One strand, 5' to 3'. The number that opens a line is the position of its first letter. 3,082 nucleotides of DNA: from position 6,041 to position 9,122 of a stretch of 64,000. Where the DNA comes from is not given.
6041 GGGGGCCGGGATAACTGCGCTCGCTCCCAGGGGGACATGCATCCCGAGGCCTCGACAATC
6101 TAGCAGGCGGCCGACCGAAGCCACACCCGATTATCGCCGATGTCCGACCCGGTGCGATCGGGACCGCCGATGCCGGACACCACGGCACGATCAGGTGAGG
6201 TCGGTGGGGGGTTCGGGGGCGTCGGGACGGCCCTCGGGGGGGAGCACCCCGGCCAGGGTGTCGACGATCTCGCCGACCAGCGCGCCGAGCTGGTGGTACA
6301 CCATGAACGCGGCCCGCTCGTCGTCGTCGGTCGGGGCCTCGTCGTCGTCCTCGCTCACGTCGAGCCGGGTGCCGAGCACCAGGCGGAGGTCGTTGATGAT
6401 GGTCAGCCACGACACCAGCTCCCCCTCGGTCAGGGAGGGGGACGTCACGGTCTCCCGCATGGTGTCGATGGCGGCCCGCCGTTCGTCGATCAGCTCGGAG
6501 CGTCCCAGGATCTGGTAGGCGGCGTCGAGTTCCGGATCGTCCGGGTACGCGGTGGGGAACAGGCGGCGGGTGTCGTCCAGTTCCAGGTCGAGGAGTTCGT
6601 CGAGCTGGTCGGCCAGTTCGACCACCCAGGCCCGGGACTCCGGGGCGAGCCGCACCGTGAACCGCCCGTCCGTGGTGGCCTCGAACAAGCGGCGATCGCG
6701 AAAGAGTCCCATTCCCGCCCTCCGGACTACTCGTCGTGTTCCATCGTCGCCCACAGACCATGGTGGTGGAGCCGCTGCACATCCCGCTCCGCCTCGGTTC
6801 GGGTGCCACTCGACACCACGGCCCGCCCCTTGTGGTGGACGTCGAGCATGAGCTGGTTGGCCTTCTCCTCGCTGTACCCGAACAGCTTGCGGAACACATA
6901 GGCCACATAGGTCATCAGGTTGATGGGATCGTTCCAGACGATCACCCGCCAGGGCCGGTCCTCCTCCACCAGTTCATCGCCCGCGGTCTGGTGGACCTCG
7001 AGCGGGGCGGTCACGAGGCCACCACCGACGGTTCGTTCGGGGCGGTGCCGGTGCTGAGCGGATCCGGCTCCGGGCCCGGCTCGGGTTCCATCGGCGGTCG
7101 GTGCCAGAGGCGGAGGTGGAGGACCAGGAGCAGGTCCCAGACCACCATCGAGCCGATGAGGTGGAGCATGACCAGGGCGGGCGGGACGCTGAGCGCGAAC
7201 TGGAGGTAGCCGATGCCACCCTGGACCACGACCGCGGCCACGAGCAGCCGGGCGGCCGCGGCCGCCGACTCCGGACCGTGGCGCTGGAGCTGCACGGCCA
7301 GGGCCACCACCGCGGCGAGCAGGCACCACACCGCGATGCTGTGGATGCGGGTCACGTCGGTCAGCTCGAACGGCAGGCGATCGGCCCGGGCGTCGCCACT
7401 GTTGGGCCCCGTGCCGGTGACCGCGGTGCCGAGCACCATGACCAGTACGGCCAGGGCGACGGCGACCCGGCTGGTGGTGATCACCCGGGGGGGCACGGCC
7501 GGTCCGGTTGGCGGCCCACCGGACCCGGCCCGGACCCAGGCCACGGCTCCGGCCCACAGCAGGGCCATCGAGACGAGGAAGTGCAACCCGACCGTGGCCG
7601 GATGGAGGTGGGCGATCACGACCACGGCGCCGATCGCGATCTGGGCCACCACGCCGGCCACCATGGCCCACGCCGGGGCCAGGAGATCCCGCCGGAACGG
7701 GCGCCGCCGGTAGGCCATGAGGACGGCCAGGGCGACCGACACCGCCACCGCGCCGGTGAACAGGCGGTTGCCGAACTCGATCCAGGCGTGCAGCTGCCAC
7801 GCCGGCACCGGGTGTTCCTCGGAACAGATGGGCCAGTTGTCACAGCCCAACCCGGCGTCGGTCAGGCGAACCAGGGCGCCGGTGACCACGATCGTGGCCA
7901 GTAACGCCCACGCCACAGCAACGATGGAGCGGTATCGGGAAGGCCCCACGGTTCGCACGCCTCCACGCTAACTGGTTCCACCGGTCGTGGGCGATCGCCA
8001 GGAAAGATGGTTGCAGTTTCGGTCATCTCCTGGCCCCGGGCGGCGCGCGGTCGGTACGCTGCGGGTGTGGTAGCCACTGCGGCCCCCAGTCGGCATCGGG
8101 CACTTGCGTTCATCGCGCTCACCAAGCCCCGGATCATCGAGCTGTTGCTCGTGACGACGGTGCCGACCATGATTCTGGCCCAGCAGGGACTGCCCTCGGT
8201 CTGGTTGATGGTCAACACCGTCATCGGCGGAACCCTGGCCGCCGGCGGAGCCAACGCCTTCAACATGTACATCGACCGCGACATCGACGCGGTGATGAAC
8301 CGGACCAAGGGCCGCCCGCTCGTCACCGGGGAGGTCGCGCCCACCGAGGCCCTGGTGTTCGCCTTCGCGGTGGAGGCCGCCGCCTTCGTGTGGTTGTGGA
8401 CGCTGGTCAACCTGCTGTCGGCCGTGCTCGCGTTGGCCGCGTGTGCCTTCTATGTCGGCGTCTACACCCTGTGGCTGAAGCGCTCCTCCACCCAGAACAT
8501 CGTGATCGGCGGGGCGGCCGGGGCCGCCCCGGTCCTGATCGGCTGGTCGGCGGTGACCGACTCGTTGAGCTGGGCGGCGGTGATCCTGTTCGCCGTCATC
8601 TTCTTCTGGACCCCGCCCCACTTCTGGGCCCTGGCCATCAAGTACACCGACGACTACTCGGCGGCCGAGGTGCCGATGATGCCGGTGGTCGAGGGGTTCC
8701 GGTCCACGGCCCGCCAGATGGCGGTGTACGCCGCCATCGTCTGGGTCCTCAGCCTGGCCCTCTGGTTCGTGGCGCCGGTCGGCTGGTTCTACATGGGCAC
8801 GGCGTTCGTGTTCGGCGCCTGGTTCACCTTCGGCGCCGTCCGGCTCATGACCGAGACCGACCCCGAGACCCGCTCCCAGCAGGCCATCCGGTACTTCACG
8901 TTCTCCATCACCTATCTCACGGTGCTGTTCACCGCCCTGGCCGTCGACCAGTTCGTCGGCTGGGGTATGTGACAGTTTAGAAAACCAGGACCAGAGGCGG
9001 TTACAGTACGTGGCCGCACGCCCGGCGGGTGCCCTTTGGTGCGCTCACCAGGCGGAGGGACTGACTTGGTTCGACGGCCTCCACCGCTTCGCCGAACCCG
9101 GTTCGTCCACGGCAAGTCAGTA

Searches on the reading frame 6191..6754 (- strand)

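Call 83: search_protein_families(library=pfam, proteins=[window:6191-6754:-], max_evalue=0.001)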
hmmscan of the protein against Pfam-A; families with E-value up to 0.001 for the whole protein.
window:6191-6754:- (187 aa): 1 family
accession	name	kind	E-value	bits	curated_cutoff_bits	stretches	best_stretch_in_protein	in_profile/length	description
PF09438.16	DUF2017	-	2.1e-26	93.7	25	1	24-167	4-179/179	Domain of unknown function (DUF2017)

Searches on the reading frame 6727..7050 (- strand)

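Call 83: search_protein_families(library=pfam, proteins=[window:6727-7050:-], max_evalue=0.001)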
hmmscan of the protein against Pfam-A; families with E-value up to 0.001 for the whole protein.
window:6727-7050:- (107 aa): 1 family
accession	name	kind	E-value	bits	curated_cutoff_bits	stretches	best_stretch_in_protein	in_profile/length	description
PF02617.22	ClpS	-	3.7e-25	87.9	23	1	30-102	2-80/80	ATP-dependent Clp protease adaptor protein ClpS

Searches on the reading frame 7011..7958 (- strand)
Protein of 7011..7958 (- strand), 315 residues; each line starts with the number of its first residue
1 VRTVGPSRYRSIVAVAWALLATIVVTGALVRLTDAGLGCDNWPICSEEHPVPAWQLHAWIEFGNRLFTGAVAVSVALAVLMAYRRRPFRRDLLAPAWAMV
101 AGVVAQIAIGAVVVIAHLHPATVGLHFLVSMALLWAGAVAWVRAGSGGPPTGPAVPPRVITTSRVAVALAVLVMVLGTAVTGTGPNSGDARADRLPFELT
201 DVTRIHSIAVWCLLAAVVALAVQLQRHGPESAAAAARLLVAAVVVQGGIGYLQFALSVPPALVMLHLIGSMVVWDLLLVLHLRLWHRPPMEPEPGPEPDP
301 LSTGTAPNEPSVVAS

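Call 3: search_protein_families(library=pfam, proteins=[window:7011-7958:-], max_evalue=1)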
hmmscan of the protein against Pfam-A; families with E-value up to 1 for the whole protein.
window:7011-7958:- (315 aa): 1 family
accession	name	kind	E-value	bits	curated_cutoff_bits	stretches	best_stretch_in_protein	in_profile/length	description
PF02628.20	COX15-CtaA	-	3.5e-26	92.4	29.9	2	12-183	3-207/322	Cytochrome oxidase assembly protein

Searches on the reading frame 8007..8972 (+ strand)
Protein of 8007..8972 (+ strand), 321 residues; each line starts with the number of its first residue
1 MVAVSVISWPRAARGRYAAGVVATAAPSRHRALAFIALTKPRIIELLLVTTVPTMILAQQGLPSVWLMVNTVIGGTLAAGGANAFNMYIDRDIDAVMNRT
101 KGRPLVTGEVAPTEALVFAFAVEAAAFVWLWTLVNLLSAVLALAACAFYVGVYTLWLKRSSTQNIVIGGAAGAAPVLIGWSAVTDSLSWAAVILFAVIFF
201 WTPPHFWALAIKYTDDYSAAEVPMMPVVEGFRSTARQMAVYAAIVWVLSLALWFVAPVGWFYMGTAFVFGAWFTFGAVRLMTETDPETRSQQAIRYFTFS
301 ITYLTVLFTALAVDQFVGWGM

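Call 3: search_protein_families(library=pfam, proteins=[window:8007-8972:+], max_evalue=1)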
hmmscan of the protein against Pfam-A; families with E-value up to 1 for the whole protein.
window:8007-8972:+ (321 aa): 1 family
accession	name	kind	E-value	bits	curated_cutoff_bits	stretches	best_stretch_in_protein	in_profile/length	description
PF01040.23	UbiA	-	1.8e-65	221.2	34.2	1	47-296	1-245/250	UbiA prenyltransferase family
